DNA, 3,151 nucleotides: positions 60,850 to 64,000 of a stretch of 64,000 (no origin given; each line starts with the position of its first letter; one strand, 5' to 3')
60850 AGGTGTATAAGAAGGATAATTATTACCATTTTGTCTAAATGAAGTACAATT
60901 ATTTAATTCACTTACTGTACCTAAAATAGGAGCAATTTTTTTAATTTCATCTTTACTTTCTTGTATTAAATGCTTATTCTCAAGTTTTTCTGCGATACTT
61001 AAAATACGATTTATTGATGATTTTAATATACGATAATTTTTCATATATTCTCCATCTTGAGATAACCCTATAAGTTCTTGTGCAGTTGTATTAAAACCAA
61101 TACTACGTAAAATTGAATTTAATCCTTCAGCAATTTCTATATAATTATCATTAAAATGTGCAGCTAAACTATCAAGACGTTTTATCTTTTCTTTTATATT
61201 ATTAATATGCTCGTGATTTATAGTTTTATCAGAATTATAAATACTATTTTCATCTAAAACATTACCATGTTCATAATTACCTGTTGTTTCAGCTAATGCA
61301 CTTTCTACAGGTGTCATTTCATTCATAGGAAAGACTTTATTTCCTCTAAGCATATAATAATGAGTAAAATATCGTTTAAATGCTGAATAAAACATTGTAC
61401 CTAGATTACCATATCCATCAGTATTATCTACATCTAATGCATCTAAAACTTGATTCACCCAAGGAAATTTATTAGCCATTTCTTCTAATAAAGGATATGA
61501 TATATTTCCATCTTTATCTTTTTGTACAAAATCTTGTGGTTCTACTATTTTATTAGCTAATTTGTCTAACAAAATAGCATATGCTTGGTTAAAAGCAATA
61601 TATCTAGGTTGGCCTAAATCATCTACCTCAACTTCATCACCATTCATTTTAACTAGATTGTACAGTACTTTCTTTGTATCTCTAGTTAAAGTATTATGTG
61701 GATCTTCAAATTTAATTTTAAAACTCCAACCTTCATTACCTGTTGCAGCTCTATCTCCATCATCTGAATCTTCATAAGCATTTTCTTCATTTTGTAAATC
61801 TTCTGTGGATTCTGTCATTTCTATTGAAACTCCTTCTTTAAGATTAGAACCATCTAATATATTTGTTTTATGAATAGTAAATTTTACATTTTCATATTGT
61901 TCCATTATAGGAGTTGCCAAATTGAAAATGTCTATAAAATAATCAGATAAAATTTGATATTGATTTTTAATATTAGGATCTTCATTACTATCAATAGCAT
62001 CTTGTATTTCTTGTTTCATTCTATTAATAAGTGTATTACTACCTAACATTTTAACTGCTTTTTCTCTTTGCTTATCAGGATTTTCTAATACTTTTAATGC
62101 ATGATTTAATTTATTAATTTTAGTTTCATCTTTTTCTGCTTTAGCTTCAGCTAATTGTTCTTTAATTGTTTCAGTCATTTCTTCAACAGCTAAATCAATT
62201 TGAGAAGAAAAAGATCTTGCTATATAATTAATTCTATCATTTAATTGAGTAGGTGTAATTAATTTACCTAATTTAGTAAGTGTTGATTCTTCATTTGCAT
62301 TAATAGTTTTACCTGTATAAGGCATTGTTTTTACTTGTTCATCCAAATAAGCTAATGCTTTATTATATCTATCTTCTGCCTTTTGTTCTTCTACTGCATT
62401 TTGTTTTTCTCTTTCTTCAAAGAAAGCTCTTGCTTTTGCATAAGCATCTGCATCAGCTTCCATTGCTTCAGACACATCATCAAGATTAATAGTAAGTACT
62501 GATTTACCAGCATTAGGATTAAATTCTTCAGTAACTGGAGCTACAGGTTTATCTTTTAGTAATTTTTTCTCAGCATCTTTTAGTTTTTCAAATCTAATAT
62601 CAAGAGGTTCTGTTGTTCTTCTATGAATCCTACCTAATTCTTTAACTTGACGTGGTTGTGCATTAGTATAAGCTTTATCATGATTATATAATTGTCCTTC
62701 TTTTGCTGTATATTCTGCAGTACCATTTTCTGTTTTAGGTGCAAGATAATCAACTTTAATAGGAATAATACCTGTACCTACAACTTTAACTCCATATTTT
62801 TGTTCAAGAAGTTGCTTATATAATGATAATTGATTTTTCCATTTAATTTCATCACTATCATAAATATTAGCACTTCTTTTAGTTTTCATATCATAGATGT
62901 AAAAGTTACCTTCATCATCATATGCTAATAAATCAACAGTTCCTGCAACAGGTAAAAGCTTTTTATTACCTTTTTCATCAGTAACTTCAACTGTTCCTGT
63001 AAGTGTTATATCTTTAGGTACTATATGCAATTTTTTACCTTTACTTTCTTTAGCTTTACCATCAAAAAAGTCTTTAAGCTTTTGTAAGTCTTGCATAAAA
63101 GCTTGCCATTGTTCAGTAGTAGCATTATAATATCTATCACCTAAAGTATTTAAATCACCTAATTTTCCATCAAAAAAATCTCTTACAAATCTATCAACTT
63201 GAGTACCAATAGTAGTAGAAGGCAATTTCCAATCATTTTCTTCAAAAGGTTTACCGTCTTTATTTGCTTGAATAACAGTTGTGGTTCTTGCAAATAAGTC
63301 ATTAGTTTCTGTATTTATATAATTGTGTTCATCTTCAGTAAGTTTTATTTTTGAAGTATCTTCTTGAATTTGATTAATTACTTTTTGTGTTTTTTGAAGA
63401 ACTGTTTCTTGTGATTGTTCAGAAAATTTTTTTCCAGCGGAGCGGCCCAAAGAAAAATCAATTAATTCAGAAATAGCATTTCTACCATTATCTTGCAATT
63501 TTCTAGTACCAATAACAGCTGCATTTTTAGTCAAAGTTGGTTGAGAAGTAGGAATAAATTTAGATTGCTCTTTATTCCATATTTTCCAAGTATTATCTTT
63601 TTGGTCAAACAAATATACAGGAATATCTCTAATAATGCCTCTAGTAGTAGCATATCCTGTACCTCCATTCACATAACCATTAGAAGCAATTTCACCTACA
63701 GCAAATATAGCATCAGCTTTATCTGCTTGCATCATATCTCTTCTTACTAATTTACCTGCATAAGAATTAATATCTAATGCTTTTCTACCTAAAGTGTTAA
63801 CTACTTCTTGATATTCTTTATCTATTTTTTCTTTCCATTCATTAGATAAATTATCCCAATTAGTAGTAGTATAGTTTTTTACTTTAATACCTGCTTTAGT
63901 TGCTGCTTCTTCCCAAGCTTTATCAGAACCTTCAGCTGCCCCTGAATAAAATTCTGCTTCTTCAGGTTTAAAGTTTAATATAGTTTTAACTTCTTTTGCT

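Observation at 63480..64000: SLOG (LOG/DprA/YpsA-like) Rossmann domain fused to the N-terminal part of the phage RNAP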

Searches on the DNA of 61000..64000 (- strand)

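Call 10: search_dna_similar(query=window:61000-64000:-, collection=phages, mode=near, max_rows=15)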
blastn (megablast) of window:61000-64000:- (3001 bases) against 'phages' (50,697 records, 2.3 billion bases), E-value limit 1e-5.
No match.

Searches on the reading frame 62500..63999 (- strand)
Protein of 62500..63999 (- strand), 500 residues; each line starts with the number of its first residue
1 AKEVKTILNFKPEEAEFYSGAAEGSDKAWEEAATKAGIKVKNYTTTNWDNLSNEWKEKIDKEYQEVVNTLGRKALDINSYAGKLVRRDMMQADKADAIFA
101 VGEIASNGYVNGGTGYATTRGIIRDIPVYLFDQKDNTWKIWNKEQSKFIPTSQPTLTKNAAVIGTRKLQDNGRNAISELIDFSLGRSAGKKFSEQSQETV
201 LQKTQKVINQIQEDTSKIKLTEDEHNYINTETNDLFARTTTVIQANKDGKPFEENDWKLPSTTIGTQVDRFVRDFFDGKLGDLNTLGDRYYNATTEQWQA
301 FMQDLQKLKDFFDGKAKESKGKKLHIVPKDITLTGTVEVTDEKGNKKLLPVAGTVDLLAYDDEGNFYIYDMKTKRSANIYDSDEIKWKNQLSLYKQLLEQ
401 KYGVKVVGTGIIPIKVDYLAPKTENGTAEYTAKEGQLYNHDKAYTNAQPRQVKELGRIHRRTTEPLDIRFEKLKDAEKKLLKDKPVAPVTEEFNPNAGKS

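Call 8: search_protein_families(library=pfam, proteins=[window:62500-63999:-], max_evalue=1)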
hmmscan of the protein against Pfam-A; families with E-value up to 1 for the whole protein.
window:62500-63999:- (500 aa): 5 families
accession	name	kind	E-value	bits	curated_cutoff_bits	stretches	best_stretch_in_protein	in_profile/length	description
PF12705.13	PDDEXK_1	-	9.4e-10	39.3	22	1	261-455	34-221/247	PD-(D/E)XK nuclease superfamily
PF05960.17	DUF885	-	0.024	14.7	32.4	1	191-339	18-144/532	Bacterial protein of unknown function (DUF885)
PF01939.22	NucS_C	-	0.076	13.4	24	1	352-407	31-79/124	Endonuclease NucS C-terminal domain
PF15571.11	Imm44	-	0.12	13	25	1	377-440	11-70/126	Immunity protein 44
PF19553.4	DUF6076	-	0.91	9.7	23.5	1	193-246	94-148/168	Family of unknown function (DUF6076)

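Call 9: search_protein_families(library=phrogs, proteins=[window:62500-63999:-], max_evalue=0.01)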
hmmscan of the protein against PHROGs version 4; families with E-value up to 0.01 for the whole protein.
window:62500-63999:- (500 aa): 3 families
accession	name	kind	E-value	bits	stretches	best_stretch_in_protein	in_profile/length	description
phrog_768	-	DNA, RNA and nucleotide metabolism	7.4e-09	36.4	1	16-136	35-171/191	DprA-like DNA recombination-mediator protein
phrog_1218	-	DNA, RNA and nucleotide metabolism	0.00058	20.2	1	309-451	101-235/364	exonuclease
phrog_289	-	other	0.0058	16.5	0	10-143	52-150/500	GTP-binding domain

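Call 11: search_solved_structures(query=window:62500-63999:-, max_evalue=1, show_alignments=2)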
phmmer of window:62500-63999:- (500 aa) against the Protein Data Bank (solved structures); distinct sequences matched with E-value up to 1: 1.
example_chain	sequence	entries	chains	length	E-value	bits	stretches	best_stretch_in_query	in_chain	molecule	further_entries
5wjq_D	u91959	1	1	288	0.97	11.5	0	435-464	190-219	Zinc finger protein 568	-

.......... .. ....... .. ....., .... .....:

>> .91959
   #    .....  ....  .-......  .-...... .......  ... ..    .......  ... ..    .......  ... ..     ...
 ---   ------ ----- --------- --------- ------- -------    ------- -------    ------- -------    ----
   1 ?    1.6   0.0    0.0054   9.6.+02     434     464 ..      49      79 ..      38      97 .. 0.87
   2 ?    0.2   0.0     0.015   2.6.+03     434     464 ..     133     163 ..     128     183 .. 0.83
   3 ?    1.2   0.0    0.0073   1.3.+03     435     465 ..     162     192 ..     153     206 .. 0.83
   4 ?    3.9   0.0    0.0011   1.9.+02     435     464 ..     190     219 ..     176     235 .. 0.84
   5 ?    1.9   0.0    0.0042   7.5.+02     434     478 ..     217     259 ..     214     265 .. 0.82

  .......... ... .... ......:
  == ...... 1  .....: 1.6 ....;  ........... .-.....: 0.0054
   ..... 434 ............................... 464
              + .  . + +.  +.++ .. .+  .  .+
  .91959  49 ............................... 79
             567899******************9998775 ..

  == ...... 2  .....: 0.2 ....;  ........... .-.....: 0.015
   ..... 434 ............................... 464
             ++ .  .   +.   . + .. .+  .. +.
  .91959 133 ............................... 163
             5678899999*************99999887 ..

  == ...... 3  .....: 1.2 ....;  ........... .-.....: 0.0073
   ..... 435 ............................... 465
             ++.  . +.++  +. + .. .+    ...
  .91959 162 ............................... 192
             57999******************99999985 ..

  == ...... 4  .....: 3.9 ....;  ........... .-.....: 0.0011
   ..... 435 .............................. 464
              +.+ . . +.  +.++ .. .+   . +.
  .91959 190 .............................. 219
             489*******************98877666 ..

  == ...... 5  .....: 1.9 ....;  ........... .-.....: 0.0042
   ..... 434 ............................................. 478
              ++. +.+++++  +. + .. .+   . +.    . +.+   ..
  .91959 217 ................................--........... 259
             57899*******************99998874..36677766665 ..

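Call 12: search_dna_similar(query=window:62500-63999:-, collection=phages, mode=protein, max_rows=30, max_evalue=0.001)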
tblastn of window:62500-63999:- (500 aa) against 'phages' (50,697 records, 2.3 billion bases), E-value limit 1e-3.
Records with a match: 58; places in all: 58; records where one place covers at least 80% of the query: 0.
Best place of each record, by identity: <60% 58.
By first word of the organism name: Bacteroides 30; uncultured 19; IAS 2; Klebsiella 2; Kolpuevirus 1; Kehishuvirus 1; Vibrio 1; Sinorhizobium 1; bajarodcaudo 1.
By host as written in the record: Bacteroides intestinalis DSM 108646 25; - 20; Bacteroides thetaiotaomicron VPI-5484 2; Homo sapiens 2; Bacteroides cellulosilyticus 2; Klebsiella pneumoniae 2; Bacteroides intestinalis APC919/174 2; Bacteroides thetaiotaomicron VPI-5486 1; and 2 more.
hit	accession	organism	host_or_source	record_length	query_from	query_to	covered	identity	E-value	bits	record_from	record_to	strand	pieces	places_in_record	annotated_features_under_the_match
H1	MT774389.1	uncultured phage cr116_1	human feces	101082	203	438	47%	50.0%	2e-54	203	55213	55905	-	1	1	hypothetical protein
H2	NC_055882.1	uncultured phage cr116_1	human feces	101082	203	438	47%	50.0%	2e-54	203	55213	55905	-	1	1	hypothetical protein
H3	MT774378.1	uncultured phage cr106_1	human feces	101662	201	449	50%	45.7%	2e-51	194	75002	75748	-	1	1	hypothetical protein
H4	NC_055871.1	uncultured phage cr106_1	human feces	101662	201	449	50%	45.7%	2e-51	194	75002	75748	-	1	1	hypothetical protein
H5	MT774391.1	uncultured phage cr126_1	human feces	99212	201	458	52%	42.4%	3e-42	167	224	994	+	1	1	hypothetical protein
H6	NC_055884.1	uncultured phage cr126_1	human feces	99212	201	458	52%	42.4%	3e-42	167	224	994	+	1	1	hypothetical protein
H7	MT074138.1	Bacteroides phage DAC17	Bacteroides thetaiotaomicron VPI-5486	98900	200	458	52%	41.8%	1e-42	168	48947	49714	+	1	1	hypothetical protein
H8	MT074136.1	Bacteroides phage DAC15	Bacteroides thetaiotaomicron VPI-5484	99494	200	458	52%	41.8%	1e-42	168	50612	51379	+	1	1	hypothetical protein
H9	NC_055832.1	Bacteroides phage DAC15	Bacteroides thetaiotaomicron VPI-5484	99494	200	458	52%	41.8%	1e-42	168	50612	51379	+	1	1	hypothetical protein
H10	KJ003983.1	IAS virus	Homo sapiens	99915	206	450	49%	43.7%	2e-47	182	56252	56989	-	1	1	record has no annotation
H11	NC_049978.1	IAS virus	Homo sapiens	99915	206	450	49%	43.7%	2e-47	182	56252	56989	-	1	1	RNA-polymerase subunit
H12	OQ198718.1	Kolpuevirus sp. 'frurule'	Bacteroides cellulosilyticus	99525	201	458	52%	40.8%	2e-41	164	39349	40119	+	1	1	RNA-polymerase subunit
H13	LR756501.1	uncultured phage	metagenomic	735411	19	232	43%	31.0%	2e-15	86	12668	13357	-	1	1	record has no annotation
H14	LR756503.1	uncultured phage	metagenomic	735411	19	232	43%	31.0%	2e-15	86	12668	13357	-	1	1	record has no annotation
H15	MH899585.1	Klebsiella phage Pylas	Klebsiella pneumoniae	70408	17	208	38%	34.3%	1e-22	108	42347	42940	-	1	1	RNA polymerase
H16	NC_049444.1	Klebsiella phage Pylas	Klebsiella pneumoniae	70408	17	208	38%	34.3%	1e-22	108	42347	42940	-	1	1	virion RNA polymerase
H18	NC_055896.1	uncultured phage cr113_1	human feces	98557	18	184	33%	32.8%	7e-15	84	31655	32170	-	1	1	DprA-like DNA recombination-mediator protein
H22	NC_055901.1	uncultured phage cr130_1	Rhesus macaque feces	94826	14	169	31%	32.7%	2e-10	70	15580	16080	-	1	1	DprA-like DNA recombination-mediator protein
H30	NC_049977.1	Bacteroides phage crAss001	Bacteroides intestinalis APC919/174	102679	265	443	36%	25.7%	3e-6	56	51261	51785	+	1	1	putative RNA-polymerase subunit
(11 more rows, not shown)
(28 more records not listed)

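Call 13: get_annotated_region(hit=H16, flank=12000)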
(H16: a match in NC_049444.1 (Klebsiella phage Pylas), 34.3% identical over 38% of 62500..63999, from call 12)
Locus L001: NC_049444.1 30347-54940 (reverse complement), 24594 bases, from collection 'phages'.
description: Klebsiella phage Pylas, complete genome.
organism: Klebsiella phage Pylas (NCBI taxid 2419682)
taxonomy: Viruses; Duplodnaviria; Heunggongvirae; Uroviricota; Caudoviricetes; Schitoviridae; Humphriesvirinae; Pylasvirus; Pylasvirus pylas
host: Klebsiella pneumoniae; source: wastewater treatment plant; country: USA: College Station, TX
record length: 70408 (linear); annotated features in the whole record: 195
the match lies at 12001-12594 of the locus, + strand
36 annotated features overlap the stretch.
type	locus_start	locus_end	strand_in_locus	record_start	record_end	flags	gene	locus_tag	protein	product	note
CDS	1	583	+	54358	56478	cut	-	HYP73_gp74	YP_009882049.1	portal protein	-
regulatory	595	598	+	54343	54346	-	-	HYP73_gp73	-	ribosome_binding_site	Pylas_073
CDS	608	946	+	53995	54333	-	-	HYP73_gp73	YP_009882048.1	hypothetical protein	Partially Conserved Uncharacterized Protein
regulatory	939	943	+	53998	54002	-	-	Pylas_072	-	ribosome_binding_site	Pylas_072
CDS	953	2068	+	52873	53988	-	-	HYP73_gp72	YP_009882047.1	tail length tape measure protein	Partially Conserved Uncharacterized Protein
regulatory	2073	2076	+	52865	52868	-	-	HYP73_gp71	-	ribosome_binding_site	Pylas_071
CDS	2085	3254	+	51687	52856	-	-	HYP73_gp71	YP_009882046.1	major head protein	Major N4 Capsid Protein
regulatory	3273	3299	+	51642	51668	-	-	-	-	terminator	-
regulatory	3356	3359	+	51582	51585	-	-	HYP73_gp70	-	ribosome_binding_site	Pylas_070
CDS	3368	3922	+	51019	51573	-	-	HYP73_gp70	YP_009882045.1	hypothetical protein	Conserved Uncharacterized Protein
regulatory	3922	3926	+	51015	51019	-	-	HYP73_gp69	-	ribosome_binding_site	Pylas_069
CDS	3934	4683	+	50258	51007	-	-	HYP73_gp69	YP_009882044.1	virion structural protein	closely related to phage N4 gp54; Domain for chromosome segregation protein SMC (Structural Maintenance); SMC N domain; ...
CDS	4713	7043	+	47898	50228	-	-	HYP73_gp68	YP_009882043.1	hypothetical protein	2 TMDs N out C out; Conserved Uncharacterized Protein with SseC and TMD domains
regulatory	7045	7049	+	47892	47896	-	-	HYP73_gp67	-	ribosome_binding_site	Pylas_067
CDS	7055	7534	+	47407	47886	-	-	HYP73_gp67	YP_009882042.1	hypothetical protein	helix-rich mycoplasma protein family; Partially Conserved Uncharacterized Protein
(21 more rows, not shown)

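Call 14: get_annotated_region(hit=H18, flank=8000)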
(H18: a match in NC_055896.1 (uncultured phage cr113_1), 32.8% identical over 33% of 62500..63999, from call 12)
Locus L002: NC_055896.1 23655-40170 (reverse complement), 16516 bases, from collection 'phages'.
description: CrAssphage cr113_1, complete genome.
organism: uncultured phage cr113_1 (NCBI taxid 2772087)
taxonomy: Viruses; Duplodnaviria; Heunggongvirae; Uroviricota; Caudoviricetes; Crassvirales; Suoliviridae; Loutivirinae; Buchavirus; Buchavirus coli
host: -; source: human feces; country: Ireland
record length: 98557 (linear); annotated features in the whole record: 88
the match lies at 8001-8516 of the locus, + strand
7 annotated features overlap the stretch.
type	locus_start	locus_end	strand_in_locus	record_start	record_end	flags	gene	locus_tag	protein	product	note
CDS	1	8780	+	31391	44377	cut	-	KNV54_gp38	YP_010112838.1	DprA-like DNA recombination-mediator protein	gp_76670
CDS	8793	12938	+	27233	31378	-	-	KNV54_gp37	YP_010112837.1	hypothetical protein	gp_76669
CDS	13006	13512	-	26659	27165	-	-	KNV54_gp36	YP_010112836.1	hypothetical protein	gp_76668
CDS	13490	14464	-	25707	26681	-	-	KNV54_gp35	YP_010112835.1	exonuclease VIII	gp_76667; exonuclease, CRISPR-associated protein Cas4Csa1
CDS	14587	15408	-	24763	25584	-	-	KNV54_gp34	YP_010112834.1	ATPase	gp_76666; proteasome (non-ATPase regulatory subunit)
CDS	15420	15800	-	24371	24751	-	-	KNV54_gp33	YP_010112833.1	Holliday junction resolvase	gp_76665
CDS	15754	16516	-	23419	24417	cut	-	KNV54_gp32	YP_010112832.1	DNA primase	gp_76664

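Call 30: get_annotated_region(hit=H30, flank=14000)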
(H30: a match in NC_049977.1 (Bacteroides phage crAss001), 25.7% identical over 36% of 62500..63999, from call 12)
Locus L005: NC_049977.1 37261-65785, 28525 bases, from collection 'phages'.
description: Bacteroides phage crAss001, complete genome.
organism: Bacteroides phage crAss001 (NCBI taxid 2301731)
taxonomy: Viruses; Duplodnaviria; Heunggongvirae; Uroviricota; Caudoviricetes; Crassvirales; Steigviridae; Asinivirinae; Kehishuvirus; Kehishuvirus primarius
host: Bacteroides intestinalis APC919/174; source: -; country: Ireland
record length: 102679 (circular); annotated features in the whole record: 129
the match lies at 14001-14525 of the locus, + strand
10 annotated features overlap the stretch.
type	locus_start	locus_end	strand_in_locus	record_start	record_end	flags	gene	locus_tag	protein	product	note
CDS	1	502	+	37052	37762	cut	-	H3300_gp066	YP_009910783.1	tail tubular protein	Gp43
CDS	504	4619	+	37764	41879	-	-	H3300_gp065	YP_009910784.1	virion structural protein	Gp44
CDS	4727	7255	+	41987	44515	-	-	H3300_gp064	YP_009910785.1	putative transmembrane protein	Gp45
CDS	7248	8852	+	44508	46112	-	-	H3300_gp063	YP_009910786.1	hypothetical protein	Gp46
CDS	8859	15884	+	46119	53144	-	-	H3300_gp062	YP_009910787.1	putative RNA-polymerase subunit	Gp47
CDS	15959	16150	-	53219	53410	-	-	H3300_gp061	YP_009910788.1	shock protein C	Gp48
CDS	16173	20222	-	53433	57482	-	-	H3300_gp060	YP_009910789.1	putative RNA-polymerase subunit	Gp49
CDS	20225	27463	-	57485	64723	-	-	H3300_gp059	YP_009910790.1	putative RNA polymerase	Gp50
CDS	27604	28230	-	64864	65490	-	-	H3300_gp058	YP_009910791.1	hypothetical protein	Gp51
CDS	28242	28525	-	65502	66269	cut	-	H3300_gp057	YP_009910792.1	von Willebrand factor type A-like domain containing protein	Gp52; contains von Willebrand factor type A-like domain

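Call 31: get_annotated_region(hit=H2, flank=12000)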
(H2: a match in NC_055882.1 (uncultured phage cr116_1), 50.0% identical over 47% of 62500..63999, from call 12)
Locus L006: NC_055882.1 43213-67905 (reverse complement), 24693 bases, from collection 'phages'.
description: CrAssphage cr116_1, complete genome.
organism: uncultured phage cr116_1 (NCBI taxid 2772073)
taxonomy: Viruses; Duplodnaviria; Heunggongvirae; Uroviricota; Caudoviricetes; Crassvirales; Steigviridae; Asinivirinae; Pamirivirus; Pamirivirus faecium
host: -; source: human feces; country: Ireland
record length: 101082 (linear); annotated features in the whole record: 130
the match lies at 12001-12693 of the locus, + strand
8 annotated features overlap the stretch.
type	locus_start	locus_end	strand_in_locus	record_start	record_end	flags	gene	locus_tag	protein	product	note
CDS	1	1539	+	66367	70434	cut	-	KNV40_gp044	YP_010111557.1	virion structural protein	gp_24135; Phage stabilization protein [phiCrAss001]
CDS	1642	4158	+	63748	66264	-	-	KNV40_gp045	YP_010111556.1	hypothetical protein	gp_24134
CDS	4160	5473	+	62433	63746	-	-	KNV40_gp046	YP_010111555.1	hypothetical protein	gp_24133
CDS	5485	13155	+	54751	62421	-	-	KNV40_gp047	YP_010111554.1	hypothetical protein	gp_24132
CDS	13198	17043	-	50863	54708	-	-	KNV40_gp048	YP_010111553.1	hypothetical protein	gp_24131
CDS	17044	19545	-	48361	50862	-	-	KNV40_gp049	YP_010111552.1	hypothetical protein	gp_24130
CDS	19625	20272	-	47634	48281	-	-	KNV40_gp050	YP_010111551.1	hypothetical protein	gp_24129; 17 gene product [Salmonella phage PVPSE1]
CDS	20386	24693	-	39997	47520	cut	-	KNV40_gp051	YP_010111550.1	VOG3903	gp_24128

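Call 64: get_annotated_region(hit=H22, flank=14000)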
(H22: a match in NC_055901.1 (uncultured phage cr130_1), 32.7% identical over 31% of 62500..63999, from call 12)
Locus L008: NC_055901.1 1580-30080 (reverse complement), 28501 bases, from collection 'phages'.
description: CrAssphage cr130_1, complete genome.
organism: uncultured phage cr130_1 (NCBI taxid 2772092)
taxonomy: Viruses; Duplodnaviria; Heunggongvirae; Uroviricota; Caudoviricetes; Crassvirales; Suoliviridae; Oafivirinae; Chuhaivirus; Chuhaivirus simiae
host: -; source: Rhesus macaque feces; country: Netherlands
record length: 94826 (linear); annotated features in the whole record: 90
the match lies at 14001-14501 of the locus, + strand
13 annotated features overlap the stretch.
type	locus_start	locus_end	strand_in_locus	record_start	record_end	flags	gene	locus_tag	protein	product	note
CDS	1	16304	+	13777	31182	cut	-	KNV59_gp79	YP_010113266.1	DprA-like DNA recombination-mediator protein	gp_78247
CDS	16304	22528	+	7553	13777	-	-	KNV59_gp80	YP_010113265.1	hypothetical protein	gp_78246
CDS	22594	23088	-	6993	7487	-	-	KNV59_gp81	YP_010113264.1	hypothetical protein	gp_78245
CDS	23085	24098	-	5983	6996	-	-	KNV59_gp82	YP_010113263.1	exonuclease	gp_78244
CDS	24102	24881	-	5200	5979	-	-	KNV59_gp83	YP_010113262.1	ATPase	gp_78243; proteasome (non-ATPase regulatory subunit)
CDS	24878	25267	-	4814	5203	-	-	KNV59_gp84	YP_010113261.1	Holliday junction resolvase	gp_78242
CDS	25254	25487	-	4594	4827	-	-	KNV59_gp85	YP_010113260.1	hypothetical protein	gp_78241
CDS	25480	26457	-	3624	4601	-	-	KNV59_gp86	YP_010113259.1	DNA primase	gp_78240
tRNA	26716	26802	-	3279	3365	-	-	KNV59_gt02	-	tRNA-Leu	-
tRNA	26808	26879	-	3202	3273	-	-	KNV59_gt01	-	tRNA-Gln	-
CDS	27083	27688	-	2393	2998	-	-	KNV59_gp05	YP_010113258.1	hypothetical protein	gp_78237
CDS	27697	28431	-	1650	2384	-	-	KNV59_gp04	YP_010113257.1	RecA protein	gp_78236; P-loop/AAA domain/RecA protein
CDS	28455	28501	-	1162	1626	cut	-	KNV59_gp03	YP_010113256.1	hypothetical protein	gp_78235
